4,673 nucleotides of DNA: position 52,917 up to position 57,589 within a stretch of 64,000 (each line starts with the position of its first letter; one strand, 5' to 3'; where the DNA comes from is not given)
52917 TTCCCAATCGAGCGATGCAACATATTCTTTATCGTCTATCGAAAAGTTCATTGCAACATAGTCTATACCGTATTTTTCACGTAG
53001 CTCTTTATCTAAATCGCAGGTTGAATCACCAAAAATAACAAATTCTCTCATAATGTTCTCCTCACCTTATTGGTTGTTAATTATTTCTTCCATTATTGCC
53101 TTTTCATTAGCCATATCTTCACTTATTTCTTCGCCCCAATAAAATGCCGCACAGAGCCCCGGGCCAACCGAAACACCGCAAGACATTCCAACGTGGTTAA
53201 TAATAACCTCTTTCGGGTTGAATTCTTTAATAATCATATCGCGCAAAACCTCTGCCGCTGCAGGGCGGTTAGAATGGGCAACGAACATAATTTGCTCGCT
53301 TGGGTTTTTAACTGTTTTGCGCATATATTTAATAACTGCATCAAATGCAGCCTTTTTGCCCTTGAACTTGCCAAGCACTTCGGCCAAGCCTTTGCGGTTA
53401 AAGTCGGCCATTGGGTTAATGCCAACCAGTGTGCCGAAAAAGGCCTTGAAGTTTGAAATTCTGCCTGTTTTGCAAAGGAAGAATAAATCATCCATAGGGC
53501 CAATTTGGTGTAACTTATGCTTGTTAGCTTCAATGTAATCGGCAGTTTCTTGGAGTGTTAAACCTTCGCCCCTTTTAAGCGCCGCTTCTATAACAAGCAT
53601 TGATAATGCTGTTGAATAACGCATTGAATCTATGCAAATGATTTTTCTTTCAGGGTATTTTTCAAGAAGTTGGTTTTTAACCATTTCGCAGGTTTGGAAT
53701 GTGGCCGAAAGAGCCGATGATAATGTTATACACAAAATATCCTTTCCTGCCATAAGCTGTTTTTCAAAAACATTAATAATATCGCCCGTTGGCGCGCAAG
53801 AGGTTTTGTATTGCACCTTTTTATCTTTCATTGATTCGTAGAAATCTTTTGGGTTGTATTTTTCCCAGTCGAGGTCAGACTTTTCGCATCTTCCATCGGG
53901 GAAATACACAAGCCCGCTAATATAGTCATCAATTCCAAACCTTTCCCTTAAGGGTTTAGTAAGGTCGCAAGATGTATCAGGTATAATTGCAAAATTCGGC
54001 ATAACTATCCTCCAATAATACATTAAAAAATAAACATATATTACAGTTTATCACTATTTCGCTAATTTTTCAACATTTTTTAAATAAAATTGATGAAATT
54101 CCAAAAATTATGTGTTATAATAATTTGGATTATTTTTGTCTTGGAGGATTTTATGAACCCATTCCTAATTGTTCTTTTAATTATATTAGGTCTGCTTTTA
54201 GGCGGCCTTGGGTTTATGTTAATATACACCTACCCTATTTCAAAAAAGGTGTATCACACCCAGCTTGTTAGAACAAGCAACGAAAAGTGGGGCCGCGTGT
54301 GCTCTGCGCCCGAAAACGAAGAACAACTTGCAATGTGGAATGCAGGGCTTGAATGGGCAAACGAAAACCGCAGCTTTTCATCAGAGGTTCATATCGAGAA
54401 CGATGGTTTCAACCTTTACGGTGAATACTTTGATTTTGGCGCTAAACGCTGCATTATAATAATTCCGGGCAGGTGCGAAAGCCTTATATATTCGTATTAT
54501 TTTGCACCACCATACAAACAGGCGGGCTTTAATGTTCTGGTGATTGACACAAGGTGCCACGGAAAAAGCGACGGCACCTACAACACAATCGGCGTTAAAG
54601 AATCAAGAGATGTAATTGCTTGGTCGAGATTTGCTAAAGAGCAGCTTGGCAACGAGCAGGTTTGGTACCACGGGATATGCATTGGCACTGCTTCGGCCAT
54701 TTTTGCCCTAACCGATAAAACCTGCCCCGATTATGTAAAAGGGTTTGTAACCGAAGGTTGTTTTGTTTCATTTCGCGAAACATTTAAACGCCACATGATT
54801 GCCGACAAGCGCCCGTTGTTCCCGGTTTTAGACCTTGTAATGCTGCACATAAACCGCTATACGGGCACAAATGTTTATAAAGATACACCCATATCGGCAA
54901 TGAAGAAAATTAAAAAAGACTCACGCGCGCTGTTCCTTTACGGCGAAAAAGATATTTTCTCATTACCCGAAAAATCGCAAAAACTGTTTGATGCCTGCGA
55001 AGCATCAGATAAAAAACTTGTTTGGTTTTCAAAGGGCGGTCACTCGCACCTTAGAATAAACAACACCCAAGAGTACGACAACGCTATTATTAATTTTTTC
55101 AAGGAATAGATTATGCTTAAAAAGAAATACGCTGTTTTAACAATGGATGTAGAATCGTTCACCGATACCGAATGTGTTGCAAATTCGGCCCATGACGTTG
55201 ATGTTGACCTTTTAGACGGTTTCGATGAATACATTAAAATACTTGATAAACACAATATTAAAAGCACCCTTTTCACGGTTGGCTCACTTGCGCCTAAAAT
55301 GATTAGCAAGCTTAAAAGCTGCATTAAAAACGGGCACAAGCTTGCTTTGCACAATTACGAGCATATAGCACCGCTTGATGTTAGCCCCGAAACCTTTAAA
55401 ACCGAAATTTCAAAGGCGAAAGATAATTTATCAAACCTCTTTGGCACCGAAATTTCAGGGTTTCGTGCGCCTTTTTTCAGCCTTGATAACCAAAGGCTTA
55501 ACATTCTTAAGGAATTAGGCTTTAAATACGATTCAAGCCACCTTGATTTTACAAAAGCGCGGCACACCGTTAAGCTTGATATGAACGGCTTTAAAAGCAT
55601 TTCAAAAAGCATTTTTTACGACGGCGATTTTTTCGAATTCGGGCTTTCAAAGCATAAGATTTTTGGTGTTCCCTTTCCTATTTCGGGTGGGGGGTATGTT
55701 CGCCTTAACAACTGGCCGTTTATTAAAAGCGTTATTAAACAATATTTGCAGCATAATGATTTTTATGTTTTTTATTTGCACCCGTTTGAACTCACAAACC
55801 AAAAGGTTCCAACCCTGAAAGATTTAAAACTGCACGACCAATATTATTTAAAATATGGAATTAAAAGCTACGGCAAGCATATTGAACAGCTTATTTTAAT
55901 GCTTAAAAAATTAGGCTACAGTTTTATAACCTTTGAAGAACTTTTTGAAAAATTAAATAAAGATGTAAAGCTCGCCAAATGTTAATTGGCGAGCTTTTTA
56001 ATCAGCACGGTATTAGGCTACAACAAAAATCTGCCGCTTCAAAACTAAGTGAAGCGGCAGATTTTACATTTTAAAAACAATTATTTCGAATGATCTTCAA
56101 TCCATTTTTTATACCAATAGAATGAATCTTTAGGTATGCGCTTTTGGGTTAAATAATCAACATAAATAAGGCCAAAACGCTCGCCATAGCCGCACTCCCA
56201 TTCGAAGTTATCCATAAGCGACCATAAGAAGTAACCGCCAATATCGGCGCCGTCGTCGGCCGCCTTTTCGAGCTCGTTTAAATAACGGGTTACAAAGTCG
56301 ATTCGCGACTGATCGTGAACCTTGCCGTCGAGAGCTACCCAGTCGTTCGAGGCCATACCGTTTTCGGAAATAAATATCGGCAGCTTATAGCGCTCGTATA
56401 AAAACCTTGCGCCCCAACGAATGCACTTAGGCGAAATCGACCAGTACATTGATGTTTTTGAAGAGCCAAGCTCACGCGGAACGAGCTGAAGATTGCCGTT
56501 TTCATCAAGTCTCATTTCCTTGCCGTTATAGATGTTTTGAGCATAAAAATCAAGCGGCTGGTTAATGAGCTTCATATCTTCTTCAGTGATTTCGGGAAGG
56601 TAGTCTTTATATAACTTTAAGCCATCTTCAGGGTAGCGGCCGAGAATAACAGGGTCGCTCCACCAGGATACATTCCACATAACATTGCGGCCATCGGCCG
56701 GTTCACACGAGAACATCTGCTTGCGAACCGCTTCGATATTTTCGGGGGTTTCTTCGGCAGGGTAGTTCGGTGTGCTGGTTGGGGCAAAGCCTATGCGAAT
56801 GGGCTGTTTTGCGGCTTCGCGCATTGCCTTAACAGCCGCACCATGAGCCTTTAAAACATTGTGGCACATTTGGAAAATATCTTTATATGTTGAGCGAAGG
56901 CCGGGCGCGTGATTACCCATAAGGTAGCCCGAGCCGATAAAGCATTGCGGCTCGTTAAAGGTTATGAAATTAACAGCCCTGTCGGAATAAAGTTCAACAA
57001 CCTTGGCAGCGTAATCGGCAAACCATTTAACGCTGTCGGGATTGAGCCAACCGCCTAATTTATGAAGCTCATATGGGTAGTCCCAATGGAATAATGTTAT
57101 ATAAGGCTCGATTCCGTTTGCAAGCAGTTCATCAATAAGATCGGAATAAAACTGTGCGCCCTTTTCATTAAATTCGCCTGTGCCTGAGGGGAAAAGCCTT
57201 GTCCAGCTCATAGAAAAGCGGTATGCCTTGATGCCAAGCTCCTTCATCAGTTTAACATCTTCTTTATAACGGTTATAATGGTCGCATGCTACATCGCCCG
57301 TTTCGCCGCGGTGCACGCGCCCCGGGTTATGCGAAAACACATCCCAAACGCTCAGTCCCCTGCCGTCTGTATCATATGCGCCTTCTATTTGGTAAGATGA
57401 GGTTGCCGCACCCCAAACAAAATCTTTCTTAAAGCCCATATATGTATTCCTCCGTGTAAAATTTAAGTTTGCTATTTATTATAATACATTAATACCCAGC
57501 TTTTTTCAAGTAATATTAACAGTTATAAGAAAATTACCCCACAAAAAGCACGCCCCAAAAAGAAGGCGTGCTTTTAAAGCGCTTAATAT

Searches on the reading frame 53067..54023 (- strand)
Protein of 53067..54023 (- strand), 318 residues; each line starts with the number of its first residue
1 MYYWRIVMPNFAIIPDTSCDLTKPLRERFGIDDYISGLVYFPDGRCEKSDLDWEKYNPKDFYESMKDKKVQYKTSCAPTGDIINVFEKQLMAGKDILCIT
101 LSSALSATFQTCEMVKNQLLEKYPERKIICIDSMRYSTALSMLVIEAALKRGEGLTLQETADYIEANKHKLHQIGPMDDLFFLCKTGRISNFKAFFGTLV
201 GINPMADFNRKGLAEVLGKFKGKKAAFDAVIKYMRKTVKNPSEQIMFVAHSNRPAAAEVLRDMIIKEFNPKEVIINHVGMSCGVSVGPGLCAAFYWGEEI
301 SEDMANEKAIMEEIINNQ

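Call 39: search_protein_families(library=pfam, proteins=[window:53067-54023:-], max_evalue=0.001)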
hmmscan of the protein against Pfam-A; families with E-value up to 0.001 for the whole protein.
window:53067-54023:- (318 aa): 1 family
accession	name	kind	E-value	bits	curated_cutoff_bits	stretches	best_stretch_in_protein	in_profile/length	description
PF02645.21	DegV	-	1.4e-50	172.7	27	1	11-295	2-277/280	Uncharacterised protein, DegV family COG1307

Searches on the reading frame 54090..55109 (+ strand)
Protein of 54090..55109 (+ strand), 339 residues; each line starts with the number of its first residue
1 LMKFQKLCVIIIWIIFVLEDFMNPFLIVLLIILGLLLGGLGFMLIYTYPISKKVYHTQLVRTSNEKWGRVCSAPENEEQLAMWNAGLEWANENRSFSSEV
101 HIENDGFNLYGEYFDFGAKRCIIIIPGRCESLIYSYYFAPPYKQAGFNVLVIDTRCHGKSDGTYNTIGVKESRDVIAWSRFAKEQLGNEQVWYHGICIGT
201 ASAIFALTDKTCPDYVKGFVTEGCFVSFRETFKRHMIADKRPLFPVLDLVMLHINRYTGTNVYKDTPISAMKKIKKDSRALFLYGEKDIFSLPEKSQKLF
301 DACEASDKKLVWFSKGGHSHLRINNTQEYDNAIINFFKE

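Call 39: search_protein_families(library=pfam, proteins=[window:54090-55109:+], max_evalue=0.001)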
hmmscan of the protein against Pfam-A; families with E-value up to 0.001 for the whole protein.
window:54090-55109:+ (339 aa): 3 families
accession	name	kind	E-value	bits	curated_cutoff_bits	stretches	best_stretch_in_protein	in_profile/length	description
PF12146.15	Hydrolase_4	-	2.7e-11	43.7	27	1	119-232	4-117/239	Serine aminopeptidase, S33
PF00561.26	Abhydrolase_1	-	2.3e-10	41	25.8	1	122-224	3-102/245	alpha/beta hydrolase fold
PF00326.27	Peptidase_S9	-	4.7e-05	23.4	22.6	1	144-339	12-208/213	Prolyl oligopeptidase family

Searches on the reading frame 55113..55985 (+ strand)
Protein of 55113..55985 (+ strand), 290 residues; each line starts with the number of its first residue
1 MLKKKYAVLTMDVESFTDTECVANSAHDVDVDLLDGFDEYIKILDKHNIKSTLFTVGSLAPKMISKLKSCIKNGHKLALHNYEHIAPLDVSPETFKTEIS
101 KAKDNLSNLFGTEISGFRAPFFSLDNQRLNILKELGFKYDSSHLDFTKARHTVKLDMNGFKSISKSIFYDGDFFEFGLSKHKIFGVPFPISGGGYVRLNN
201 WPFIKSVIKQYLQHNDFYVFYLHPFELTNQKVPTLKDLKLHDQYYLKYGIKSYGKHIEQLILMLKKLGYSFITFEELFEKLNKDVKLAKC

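Call 39: search_protein_families(library=pfam, proteins=[window:55113-55985:+], max_evalue=0.001)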
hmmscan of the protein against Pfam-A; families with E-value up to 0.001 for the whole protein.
window:55113-55985:+ (290 aa): 4 families
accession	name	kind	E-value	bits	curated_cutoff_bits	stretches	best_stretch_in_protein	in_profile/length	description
PF01522.26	Polysacc_deac_1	-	2.4e-17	63.5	23.1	1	37-139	21-123/124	Polysaccharide deacetylase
PF11959.13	DUF3473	-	1.3e-12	48.3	29.6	1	156-265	9-118/130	Domain of unknown function (DUF3473)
PF10096.14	DUF2334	-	1.3e-09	38.4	26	1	27-232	7-196/203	Uncharacterized protein conserved in bacteria (DUF2334)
PF03065.20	Glyco_hydro_57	-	0.00091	19.1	21.2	0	83-139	112-168/291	Glycosyl hydrolase family 57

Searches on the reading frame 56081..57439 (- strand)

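Call 39: search_protein_families(library=pfam, proteins=[window:56081-57439:-], max_evalue=0.001)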
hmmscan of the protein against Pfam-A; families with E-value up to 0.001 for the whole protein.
window:56081-57439:- (452 aa): 2 families
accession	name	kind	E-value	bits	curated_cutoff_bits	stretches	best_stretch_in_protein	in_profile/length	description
PF00232.24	Glyco_hydro_1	-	8.2e-149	496.3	22.6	1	3-450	5-451/453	Glycosyl hydrolase family 1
PF00150.24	Cellulase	-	0.0003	20.8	23.5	1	57-212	22-160/272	Cellulase (glycosyl hydrolase family 5)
